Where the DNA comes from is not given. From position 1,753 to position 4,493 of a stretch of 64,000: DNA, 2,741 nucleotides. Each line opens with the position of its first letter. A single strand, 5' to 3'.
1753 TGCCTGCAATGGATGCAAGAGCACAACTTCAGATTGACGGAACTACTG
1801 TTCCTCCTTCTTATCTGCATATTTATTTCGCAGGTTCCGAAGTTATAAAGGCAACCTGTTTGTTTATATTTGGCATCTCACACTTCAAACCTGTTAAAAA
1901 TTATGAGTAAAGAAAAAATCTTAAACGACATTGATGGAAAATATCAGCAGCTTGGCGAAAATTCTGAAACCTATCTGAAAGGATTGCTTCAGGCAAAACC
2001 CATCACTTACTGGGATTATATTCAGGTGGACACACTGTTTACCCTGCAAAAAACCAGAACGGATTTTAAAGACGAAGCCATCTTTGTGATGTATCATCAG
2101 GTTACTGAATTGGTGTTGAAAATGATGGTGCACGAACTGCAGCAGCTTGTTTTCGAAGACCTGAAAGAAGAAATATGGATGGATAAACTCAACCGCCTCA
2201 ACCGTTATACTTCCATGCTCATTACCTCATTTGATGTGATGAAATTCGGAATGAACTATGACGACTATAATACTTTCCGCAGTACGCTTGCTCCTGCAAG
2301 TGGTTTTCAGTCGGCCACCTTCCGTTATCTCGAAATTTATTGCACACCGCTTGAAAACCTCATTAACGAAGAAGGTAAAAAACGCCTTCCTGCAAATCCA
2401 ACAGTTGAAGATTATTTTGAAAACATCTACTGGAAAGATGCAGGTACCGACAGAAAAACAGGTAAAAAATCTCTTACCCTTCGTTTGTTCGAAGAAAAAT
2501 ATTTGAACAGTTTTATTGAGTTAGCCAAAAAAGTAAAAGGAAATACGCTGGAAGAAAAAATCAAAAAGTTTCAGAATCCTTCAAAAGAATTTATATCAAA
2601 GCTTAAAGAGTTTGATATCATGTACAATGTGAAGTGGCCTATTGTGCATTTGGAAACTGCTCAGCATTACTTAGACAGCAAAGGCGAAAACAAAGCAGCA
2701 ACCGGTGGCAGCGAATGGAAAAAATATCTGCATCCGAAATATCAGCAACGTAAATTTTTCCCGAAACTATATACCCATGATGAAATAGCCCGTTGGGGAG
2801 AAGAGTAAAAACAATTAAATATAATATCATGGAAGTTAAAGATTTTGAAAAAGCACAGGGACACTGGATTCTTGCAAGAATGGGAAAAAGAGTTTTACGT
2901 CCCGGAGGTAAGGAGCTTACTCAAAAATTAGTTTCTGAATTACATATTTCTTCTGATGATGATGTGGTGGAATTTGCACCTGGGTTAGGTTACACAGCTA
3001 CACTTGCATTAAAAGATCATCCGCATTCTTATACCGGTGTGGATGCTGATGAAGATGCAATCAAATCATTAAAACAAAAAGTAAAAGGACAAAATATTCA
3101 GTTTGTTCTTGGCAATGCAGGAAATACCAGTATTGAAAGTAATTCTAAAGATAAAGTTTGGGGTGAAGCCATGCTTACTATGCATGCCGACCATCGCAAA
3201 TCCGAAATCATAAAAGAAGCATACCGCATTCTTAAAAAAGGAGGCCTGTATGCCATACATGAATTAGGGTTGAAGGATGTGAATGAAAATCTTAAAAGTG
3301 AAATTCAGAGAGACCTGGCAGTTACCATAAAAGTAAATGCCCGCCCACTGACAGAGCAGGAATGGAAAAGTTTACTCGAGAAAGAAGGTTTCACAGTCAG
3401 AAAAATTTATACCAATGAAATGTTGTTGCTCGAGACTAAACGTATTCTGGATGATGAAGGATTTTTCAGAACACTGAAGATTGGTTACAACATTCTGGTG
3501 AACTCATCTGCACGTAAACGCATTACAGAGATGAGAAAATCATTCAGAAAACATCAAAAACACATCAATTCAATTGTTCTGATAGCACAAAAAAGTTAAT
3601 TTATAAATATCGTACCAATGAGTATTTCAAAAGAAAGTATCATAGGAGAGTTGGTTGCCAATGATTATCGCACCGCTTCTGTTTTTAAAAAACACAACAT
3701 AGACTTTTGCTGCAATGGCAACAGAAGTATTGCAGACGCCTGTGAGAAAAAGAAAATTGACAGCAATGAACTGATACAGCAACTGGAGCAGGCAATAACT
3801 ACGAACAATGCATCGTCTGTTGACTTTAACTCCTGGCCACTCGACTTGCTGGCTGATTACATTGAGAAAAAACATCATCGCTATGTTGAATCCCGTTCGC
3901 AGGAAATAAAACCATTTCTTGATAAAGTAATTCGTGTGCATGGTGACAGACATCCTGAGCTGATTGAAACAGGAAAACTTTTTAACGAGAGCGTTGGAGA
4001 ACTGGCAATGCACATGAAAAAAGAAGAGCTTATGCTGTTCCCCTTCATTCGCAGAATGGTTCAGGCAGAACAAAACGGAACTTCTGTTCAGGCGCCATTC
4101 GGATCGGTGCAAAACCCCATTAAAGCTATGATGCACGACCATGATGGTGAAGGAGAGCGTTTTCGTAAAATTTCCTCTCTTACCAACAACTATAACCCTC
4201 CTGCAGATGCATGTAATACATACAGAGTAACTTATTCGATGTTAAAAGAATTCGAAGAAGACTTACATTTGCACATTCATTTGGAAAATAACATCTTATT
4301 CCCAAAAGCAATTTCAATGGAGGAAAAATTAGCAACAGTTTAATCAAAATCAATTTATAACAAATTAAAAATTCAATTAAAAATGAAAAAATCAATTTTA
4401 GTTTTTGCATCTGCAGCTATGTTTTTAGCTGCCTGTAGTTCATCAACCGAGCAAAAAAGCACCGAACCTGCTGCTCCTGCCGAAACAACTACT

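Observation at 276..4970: Eight-gene Rrf2-headed operon mixing NO-stress proteins with a TDO-family heme protein and azurin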

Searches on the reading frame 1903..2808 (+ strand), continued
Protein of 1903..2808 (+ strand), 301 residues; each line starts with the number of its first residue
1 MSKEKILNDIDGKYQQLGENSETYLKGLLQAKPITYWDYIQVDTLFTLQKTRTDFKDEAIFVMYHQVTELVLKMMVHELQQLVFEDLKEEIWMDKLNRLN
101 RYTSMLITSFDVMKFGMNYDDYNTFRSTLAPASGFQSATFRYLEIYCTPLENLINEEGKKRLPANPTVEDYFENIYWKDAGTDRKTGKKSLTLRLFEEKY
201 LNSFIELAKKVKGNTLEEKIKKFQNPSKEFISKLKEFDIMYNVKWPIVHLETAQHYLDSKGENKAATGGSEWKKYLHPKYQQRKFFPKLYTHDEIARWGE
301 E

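Call 62: search_protein_families(library=pfam, proteins=[L060:8152-8436:+, L070:7655-8092:+, L060:8832-9167:+, L040:8672-9004:+, L032:3100-3363:+, L050:10227-10628:+, L063:11504-12301:+, L050:9430-10167:+, L071:11681-12025:+, L074:10753-11220:+], max_evalue=0.01)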
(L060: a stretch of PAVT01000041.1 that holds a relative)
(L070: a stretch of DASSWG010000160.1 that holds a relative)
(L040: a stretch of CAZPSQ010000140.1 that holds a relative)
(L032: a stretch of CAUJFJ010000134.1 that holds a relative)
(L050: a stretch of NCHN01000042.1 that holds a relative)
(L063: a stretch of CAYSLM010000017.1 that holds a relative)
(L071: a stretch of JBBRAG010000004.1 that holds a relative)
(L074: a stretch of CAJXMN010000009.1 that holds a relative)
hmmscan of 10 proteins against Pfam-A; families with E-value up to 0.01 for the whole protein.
L060:8152-8436:+ (94 aa): 0 families

L070:7655-8092:+ (145 aa): 0 families

L060:8832-9167:+ (111 aa): 0 families

L040:8672-9004:+ (110 aa): 1 family
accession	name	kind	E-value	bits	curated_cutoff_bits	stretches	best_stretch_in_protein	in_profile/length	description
PF00111.32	Fer2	-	0.00019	21.8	21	1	14-95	5-76/77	2Fe-2S iron-sulfur cluster binding domain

L032:3100-3363:+ (87 aa): 0 families

L050:10227-10628:+ (133 aa): 1 family
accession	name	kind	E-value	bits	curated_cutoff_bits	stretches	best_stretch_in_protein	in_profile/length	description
PF09630.15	DUF2024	-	7.1e-34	116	27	1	48-129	2-81/81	Domain of unknown function (DUF2024)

L063:11504-12301:+ (265 aa): 1 family
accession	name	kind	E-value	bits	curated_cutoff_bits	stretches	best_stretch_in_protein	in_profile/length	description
PF04338.18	DUF481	-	3.2e-22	80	21.1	1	72-264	19-210/210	Protein of unknown function, DUF481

L050:9430-10167:+ (245 aa): 0 families

L071:11681-12025:+ (114 aa): 6 families
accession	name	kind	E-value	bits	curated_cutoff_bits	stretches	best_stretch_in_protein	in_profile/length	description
PF07883.17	Cupin_2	-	5e-13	49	27.2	1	35-102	2-68/70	Cupin domain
PF00190.28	Cupin_1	-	3.4e-09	36.9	22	1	9-96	9-107/151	Cupin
PF12973.13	Cupin_7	-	0.0006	20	27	1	31-102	33-99/105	ChrR Cupin-like domain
PF16867.11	DMSP_lyase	-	0.00062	20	27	1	41-93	105-156/162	Dimethlysulfonioproprionate lyase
PF02311.25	AraC_binding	-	0.0029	17.8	21.1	1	42-95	14-66/135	AraC-like ligand binding domain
PF03079.20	ARD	-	0.0034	18.1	27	1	41-94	82-139/157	ARD/ARD' family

L074:10753-11220:+ (155 aa): 0 families

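Call 79: predict_structure(alignment_id=A1)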
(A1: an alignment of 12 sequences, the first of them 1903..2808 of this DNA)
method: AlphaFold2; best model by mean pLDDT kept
length: 301 residues; sequences in the alignment: 12
mean_pLDDT: 71.9   pTM: 0.72
mean pLDDT of the five models: 71.9, 70.8, 70.3, 70.1, 69.0
residues with pLDDT >= 90: 81; 70-90: 96; 50-70: 67; < 50: 57
segments of 3 or more residues with pLDDT < 50: 21-56, 129-135, 266-273
pLDDT, mean of each block of 10 residues (from residue 1): 54 54 39 30 30 46 68 91 94 95 82 68 56 58 93 86 94 84 79 78 95 94 90 92 80 74 52 53 78 73 64
secondary structure, 60 per line:
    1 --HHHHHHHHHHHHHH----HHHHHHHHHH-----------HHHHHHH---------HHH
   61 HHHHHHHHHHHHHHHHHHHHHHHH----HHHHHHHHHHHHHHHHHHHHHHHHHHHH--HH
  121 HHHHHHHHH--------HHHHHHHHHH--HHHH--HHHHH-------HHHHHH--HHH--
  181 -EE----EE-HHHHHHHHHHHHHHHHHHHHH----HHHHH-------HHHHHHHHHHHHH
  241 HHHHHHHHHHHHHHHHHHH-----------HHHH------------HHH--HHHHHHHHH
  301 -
elements in order: H3-16 H21-30 H42-48 H58-84 H89-116 H119-129 H138-147 H150-153 H156-160 H168-173 H191-211 H216-220 H228-259 H271-274 H292-300

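Call 81: fold_search(model_id=the predicted structure, library=pdb)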
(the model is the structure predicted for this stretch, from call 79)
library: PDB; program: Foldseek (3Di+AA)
matches with E <= 10: 156; with E <= 0.001: 5
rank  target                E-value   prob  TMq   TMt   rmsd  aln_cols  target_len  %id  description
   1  9etv                  2.0e-04  1.00  0.46  0.42  19.7       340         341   17  Holo IDO with a bound inhibitor (released 2025-03-05)
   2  9fon_A                5.8e-04  1.00  0.46  0.41  19.6       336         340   19  Cocrystal structure of Drosophila melanogaster TDO with a bound compound (released 2025-04-23)
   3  4hka                  6.9e-04  1.00  0.45  0.40  15.4       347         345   19  Crystal structure of Drosophila melanogaster tryptophan 2,3-dioxygenase in complex with HEME (released 2013-03-27)
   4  9esd_C                8.3e-04  1.00  0.45  0.40  15.3       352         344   18  Holo TDO with a bound inhibitor (released 2025-03-05)
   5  6pyz_C                9.1e-04  1.00  0.44  0.40  19.2       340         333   18  Crystal Structure of human Tryptophan 2,3-dioxygenase in complex with PF-06840003 in Active Site (released 2020-01-01)
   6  9esd_D                1.6e-03  1.00  0.45  0.42  19.1       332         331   20  Holo TDO with a bound inhibitor (released 2025-03-05)
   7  9esd_B                1.7e-03  1.00  0.45  0.42  19.6       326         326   18  Holo TDO with a bound inhibitor (released 2025-03-05)
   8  9esf_C                1.7e-03  1.00  0.42  0.39  21.2       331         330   18  Holo IDO with a bound inhibitor (released 2025-03-05)
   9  9esf_D                2.5e-03  1.00  0.44  0.40  19.7       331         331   17  Holo IDO with a bound inhibitor (released 2025-03-05)
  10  8w1h_B                3.0e-03  1.00  0.43  0.39  19.2       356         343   18  Crystal Structure of human Tryptophan 2,3-dioxygenase in complex with PYN3 inhibitor (released 2024-08-21)
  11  9esf_B                3.1e-03  1.00  0.42  0.39  21.3       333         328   16  Holo IDO with a bound inhibitor (released 2025-03-05)
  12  8w1h_C                4.5e-03  1.00  0.43  0.39  15.4       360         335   18  Crystal Structure of human Tryptophan 2,3-dioxygenase in complex with PYN3 inhibitor (released 2024-08-21)
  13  9esd_A                5.8e-03  1.00  0.44  0.41  19.4       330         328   18  Holo TDO with a bound inhibitor (released 2025-03-05)
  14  6pyy_A                6.1e-03  1.00  0.46  0.40  19.1       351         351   18  Crystal Structure of human Tryptophan 2,3-dioxygenase in complex with PF-06840003 in Active Site and Exo site (released 2020-01-01)
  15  7lu7_AAA              6.4e-03  1.00  0.43  0.39  18.9       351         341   16  Human TDO (hTDO) in complex with NLG919 analog (released 2022-08-24)
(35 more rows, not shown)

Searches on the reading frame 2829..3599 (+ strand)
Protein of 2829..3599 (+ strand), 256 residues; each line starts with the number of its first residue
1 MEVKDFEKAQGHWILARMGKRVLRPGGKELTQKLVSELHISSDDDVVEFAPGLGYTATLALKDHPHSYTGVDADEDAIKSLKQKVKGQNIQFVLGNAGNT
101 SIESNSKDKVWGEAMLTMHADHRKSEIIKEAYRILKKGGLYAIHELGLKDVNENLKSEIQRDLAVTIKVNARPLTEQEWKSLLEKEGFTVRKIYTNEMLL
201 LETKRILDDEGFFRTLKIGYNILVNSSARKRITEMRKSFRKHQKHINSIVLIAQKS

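Call 3: search_protein_families(library=pfam, proteins=[window:2829-3599:+], max_evalue=0.01)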
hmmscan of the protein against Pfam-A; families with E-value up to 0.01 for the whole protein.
window:2829-3599:+ (256 aa): 9 families
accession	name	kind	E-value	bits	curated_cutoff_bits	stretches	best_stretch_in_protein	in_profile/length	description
PF08241.18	Methyltransf_11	-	1.9e-13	51.3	21.2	1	48-143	2-95/95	Methyltransferase domain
PF13649.12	Methyltransf_25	-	1.2e-12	48.8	27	1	46-139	1-97/97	Methyltransferase domain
PF13847.12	Methyltransf_31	-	3.9e-09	36.8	27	1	43-187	4-145/145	Methyltransferase domain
PF01209.24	Ubie_methyltran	-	7.7e-06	25.9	20.1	1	67-146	74-154/233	ubiE/COQ5 methyltransferase family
PF00398.26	RrnaAD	-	2.4e-05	24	24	1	29-106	17-94/263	Ribosomal RNA adenine dimethylase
PF05175.20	MTS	-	3.4e-05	24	23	1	31-140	20-135/170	Methyltransferase small domain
PF13489.12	Methyltransf_23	-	6.6e-05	23.1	27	1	36-192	14-163/164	Methyltransferase domain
PF08242.18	Methyltransf_12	-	0.00017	22.7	30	1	48-140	2-97/98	Methyltransferase domain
PF00891.24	Methyltransf_2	-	0.00017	21.5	22.3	1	78-188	98-209/210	O-methyltransferase domain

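Call 4: search_protein_families(library=ncbifam, proteins=[window:2829-3599:+], max_evalue=0.01)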
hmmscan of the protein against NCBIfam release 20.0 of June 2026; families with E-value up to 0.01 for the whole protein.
window:2829-3599:+ (256 aa): 19 families
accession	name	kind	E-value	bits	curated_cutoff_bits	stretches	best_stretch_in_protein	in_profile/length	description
NF045667.1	MTase_DVU1556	equivalog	1.7e-18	66.9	155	1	22-194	2-166/213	DVU_1556 family methyltransferase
NF008823.0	PRK11873.1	subfamily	1.4e-11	44.4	263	1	46-207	81-242/272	arsenite methyltransferase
TIGR02072.1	BioC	equivalog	7.2e-11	42.4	184.95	1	29-245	18-228/244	malonyl-ACP O-methyltransferase BioC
NF045823.1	PthPhpthDimycoMt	equivalog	2.1e-08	33.7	300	1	45-159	69-182/256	phthiotriol/phenolphthiotriol dimycocerosates methyltransferase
NF045825.1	FAmtase_mtf2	equivalog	2.8e-07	30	400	1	46-141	62-156/248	fatty-acid O-methyltransferase Mtf2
TIGR01934.1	MenG_MenH_UbiE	subfamily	4.6e-07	29.4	158.35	1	32-149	29-147/223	ubiquinone/menaquinone biosynthesis methyltransferase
NF001244.0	PRK00216.1-5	equivalog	1.1e-06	28.1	216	1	32-149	38-159/236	bifunctional demethylmenaquinone methyltransferase/2-methoxy-6-polyprenyl-1,4-benzoquinol methylase UbiE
NF040538.1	methyl_ArsM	equivalog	1.4e-06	27.7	500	1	98-193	163-255/356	arsinothricin biosynthesis methyltransferase ArsM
TIGR00755.1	ksgA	equivalog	1.7e-06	27.5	171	1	29-109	16-96/256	16S rRNA (adenine(1518)-N(6)/adenine(1519)-N(6))-dimethyltransferase RsmA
NF041537.1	ArsM_AhpD_UU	exception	4.7e-05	22.3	510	1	82-195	121-229/345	arsenite methyltransferase/AhpD domain selenoprotein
NF041536.1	ArsM_DUF2284_UU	exception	0.00022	19.7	575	1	40-191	74-225/459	arsenite methyltransferase/DUF2284 domain selenoprotein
NF040539.1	AST_met_ArsM_2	exception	0.00024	21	240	1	31-190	45-207/262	putative arsinothricin biosynthesis methyltransferase ArsM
NF001242.0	PRK00216.1-3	equivalog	0.0012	18.3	351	1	46-146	74-178/258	bifunctional demethylmenaquinone methyltransferase/2-methoxy-6-polyprenyl-1,4-benzoquinol methylase UbiE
NF047649.1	MTase_UXPK_star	exception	0.0018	17.4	460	1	68-146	105-184/283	methyltransferase/UXPK-star double selenoprotein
NF043040.1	corrin_prot_MT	hypoth_equivalog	0.0021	17.5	180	1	30-144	30-148/216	corrinoid protein-associated methyltransferase CpaM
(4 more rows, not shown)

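Call 58: search_solved_structures(query=window:2829-3599:+, max_evalue=0.0001, show_alignments=0)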
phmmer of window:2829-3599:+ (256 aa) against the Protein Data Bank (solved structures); distinct sequences matched with E-value up to 0.0001: 6.
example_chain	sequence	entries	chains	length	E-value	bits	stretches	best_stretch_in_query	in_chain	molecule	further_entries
1ve3_A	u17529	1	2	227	8.2e-07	32.2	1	44-159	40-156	hypothetical protein PH0226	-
4r6w_A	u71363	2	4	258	8.3e-07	32.2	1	19-213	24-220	Phosphoethanolamine N-methyltransferase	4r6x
3sm3_A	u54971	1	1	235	9.3e-07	32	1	38-147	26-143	SAM-dependent methyltransferases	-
3ujc_A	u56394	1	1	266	2.2e-06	30.8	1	19-213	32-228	Phosphoethanolamine N-methyltransferase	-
3uj6_A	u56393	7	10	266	3.2e-06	30.3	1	19-213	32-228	Phosphoethanolamine N-methyltransferase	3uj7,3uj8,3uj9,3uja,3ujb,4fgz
3ujd_A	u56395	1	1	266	3.2e-06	30.3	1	18-213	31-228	Phosphoethanolamine N-methyltransferase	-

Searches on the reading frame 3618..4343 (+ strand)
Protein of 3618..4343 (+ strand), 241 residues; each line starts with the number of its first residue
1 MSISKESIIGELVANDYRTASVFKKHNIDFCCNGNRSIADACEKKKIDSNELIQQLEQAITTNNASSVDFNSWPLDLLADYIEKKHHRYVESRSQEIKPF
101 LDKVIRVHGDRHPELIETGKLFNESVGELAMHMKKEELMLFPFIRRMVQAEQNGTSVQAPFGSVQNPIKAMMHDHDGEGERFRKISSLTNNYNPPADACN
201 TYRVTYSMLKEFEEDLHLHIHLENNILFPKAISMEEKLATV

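Call 3: search_protein_families(library=pfam, proteins=[window:3618-4343:+], max_evalue=0.01)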
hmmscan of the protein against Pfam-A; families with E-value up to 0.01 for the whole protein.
window:3618-4343:+ (241 aa): 3 families
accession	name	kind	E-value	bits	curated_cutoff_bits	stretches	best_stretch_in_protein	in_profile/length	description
PF04405.19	ScdA_N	-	1.9e-22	79.1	32.5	1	6-59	2-55/56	Domain of Unknown function (DUF542)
PF01814.28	Hemerythrin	-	2.9e-16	60.5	25.3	1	84-231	7-127/127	Hemerythrin HHE cation binding domain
PF08984.16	DUF1858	-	0.00036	21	32.2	1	3-53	1-59/59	Domain of unknown function (DUF1858)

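Call 4: search_protein_families(library=ncbifam, proteins=[window:3618-4343:+], max_evalue=0.01)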
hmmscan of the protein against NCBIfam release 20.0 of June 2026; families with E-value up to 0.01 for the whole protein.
window:3618-4343:+ (241 aa): 6 families
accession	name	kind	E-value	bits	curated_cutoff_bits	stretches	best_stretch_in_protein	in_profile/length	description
TIGR03652.1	FeS_repair_RIC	equivalog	3e-76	256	204.7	1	9-231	1-216/216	iron-sulfur cluster repair di-iron protein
NF009777.0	PRK13276.1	equivalog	4.2e-48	164.1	259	1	3-230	2-222/224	iron-sulfur cluster repair di-iron protein ScdA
NF008221.0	PRK10992.1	equivalog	8.8e-47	159.4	254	1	6-234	5-219/220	iron-sulfur cluster repair protein YtfE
NF041614.1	FeSrepair_DnrN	equivalog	7e-26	91.4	300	1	72-232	9-155/157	iron-sulfur cluster repair protein DnrN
TIGR03980.1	prismane_assoc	subfamily_domain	0.00012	22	44.95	1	3-56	1-57/58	hybrid cluster protein-associated redox disulfide domain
NF053874.1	persist_PA2171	equivalog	0.0035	17.1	190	0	204-230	31-57/157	PA2171 family ribosome-binding persister protein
